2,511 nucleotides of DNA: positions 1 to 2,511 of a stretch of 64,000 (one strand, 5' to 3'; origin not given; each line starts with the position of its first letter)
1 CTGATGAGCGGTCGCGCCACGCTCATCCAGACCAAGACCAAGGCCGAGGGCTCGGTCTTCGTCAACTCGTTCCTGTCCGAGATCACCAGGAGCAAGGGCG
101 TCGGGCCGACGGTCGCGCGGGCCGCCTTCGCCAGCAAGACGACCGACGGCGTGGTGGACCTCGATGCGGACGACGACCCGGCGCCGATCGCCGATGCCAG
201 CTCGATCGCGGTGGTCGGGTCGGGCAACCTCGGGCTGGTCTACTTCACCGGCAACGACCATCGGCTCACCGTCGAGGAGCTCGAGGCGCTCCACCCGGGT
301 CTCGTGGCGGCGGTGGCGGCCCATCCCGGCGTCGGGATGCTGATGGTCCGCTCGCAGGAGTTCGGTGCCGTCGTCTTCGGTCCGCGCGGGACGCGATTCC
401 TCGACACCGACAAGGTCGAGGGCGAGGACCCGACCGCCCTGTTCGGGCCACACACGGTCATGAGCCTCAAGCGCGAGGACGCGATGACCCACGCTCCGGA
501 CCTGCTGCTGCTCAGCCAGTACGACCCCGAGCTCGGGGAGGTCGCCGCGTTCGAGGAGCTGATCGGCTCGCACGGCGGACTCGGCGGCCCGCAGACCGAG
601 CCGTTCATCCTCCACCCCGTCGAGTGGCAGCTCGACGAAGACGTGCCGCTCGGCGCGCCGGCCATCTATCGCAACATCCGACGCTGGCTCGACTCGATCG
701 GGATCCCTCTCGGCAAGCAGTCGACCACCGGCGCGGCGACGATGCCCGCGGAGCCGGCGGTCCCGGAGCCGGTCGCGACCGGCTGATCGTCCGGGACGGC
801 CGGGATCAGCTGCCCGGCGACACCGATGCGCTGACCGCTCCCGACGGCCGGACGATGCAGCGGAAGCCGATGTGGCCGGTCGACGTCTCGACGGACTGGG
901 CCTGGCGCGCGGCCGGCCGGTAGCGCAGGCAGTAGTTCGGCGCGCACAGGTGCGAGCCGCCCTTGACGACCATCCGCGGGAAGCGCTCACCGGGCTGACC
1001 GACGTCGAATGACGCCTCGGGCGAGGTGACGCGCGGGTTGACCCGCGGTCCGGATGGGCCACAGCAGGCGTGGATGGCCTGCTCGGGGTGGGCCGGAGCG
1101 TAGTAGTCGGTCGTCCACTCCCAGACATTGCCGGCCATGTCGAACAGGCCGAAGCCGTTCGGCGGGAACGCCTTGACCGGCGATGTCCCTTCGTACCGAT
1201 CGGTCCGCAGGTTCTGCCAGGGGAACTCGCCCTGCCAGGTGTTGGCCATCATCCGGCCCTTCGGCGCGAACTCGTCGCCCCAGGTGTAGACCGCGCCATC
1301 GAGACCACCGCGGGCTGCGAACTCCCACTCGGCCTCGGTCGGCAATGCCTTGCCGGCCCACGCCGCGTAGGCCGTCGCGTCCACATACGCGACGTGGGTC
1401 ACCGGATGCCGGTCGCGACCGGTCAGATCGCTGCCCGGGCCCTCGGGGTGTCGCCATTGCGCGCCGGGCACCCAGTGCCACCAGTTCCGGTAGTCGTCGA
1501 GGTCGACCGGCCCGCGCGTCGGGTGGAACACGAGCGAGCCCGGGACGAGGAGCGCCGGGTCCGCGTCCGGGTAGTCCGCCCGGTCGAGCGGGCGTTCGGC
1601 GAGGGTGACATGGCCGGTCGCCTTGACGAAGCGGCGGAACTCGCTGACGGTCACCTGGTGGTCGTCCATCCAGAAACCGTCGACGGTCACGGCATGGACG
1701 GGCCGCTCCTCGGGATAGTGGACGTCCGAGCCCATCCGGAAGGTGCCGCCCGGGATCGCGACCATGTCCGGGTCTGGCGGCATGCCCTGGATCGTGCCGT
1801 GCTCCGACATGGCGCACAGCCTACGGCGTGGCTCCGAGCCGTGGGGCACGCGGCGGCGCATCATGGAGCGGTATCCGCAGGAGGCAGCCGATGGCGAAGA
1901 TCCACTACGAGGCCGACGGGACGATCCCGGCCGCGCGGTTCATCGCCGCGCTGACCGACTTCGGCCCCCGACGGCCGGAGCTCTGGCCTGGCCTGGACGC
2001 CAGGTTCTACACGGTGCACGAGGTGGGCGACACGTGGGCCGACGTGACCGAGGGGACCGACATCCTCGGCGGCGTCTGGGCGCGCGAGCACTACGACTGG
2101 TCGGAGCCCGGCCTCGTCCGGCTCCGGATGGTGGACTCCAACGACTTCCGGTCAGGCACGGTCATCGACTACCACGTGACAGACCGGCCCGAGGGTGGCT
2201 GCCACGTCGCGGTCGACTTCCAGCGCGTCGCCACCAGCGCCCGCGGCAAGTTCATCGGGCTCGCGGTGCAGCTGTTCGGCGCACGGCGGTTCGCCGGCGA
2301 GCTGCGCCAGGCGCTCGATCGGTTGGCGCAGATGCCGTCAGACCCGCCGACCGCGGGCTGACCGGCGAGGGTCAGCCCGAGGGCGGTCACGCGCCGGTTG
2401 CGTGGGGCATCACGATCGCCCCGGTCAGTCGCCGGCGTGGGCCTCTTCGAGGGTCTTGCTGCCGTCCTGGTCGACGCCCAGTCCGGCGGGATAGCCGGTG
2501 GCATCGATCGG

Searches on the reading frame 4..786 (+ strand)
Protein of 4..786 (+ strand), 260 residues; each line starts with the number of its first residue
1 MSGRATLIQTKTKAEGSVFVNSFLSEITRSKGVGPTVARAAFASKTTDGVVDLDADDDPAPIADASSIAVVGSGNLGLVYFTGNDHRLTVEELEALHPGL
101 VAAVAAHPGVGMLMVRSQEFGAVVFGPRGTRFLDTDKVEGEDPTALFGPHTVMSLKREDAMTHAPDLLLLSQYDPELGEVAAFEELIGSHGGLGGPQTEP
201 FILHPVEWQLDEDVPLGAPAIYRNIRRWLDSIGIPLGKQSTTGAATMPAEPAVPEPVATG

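Call 36: search_protein_families(library=pfam, alignment_id=A2, max_evalue=0.00001)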
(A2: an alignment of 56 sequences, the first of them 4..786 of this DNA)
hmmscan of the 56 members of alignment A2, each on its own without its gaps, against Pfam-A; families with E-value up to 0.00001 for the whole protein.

A. member 1, window:4-786:+ (260 aa): 0 families

B. families by the number of members that match (of 56 scanned): 57 families (the first 25 are shown)
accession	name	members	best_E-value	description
PF00005.33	ABC_tran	4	1.7e-33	ABC transporter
PF00202.27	Aminotran_3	3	1.4e-118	Aminotransferase class-III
PF13304.12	AAA_21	3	1.6e-14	AAA domain, putative AbiEii toxin, Type IV TA system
PF13378.12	MR_MLE_C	2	3.3e-53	Enolase C-terminal domain-like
PF00528.27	BPD_transp_1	2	8.9e-41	Binding-protein-dependent transport system inner membrane component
PF13686.11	DrsE_2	2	7.1e-39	DsrE/DsrF/DrsH-like family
PF02746.21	MR_MLE_N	2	5.5e-22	Mandelate racemase / muconate lactonizing enzyme, N-terminal domain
PF08352.17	oligo_HPY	2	5.3e-19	Oligopeptide/dipeptide transporter, C-terminal region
PF12802.13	MarR_2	2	6e-11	MarR family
PF00873.25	ACR_tran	1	3.7e-193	AcrB/AcrD/AcrF family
PF00815.25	Histidinol_dh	1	1.4e-141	Histidinol dehydrogenase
PF00171.27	Aldedh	1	1.3e-132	Aldehyde dehydrogenase family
PF03176.21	MMPL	1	2.1e-88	MMPL family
PF13561.12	adh_short_C2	1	1.1e-86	Enoyl-(Acyl carrier protein) reductase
PF03781.23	FGE-sulfatase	1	2.3e-85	Sulfatase-modifying factor enzyme 1-like domain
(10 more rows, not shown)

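Call 37: search_protein_families(library=padloc, alignment_id=A2, max_evalue=0.00001)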
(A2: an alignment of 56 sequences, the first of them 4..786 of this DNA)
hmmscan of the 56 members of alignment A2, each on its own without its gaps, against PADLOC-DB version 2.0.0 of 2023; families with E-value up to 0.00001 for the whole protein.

A. member 1, window:4-786:+ (260 aa): 0 families

B. families by the number of members that match (of 56 scanned): 49 families (the first 25 are shown)
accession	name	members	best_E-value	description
PDLC04135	mad3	4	2.5e-30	mads_3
PDLC04140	mad8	4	3.2e-11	mads_8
PDLC01438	Csa3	2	4.3e-15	"CAS-I,CAS-II,CAS-III,CAS-IV,CAS-V,CAS-VI; associated_signaling"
PDLC02980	AriA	2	5.6e-15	-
PDLC02914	ATPase-Toprim_I-B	2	8.5e-08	-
PDLC04061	PD-T4-6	1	1.6e-93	-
PDLC04043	PD-T4-6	1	2.7e-89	-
PDLC04042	PD-T4-6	1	2.1e-87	-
PDLC04053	PD-T4-6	1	2.4e-87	-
PDLC04039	PD-T4-6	1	1.1e-83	-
PDLC04060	PD-T4-6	1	8e-82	-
PDLC04057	PD-T4-6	1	1.4e-79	-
PDLC04054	PD-T4-6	1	2.3e-79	-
PDLC04052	PD-T4-6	1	1.7e-74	-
PDLC04048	PD-T4-6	1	2.9e-69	-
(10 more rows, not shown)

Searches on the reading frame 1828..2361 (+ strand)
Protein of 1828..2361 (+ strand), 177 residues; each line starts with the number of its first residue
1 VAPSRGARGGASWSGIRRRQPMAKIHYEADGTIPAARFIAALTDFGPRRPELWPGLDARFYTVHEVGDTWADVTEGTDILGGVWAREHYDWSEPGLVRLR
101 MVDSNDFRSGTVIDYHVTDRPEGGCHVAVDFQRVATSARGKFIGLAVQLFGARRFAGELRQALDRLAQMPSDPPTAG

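Call 44: search_protein_families(library=pfam, proteins=[window:1828-2361:+], max_evalue=0.001)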
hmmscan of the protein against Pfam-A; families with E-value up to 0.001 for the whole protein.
window:1828-2361:+ (177 aa): 1 family
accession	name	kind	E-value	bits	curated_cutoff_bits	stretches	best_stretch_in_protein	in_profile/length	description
PF10604.15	Polyketide_cyc2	-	2.4e-06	28.3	27.4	1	22-168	1-139/142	Polyketide cyclase / dehydrase and lipid transport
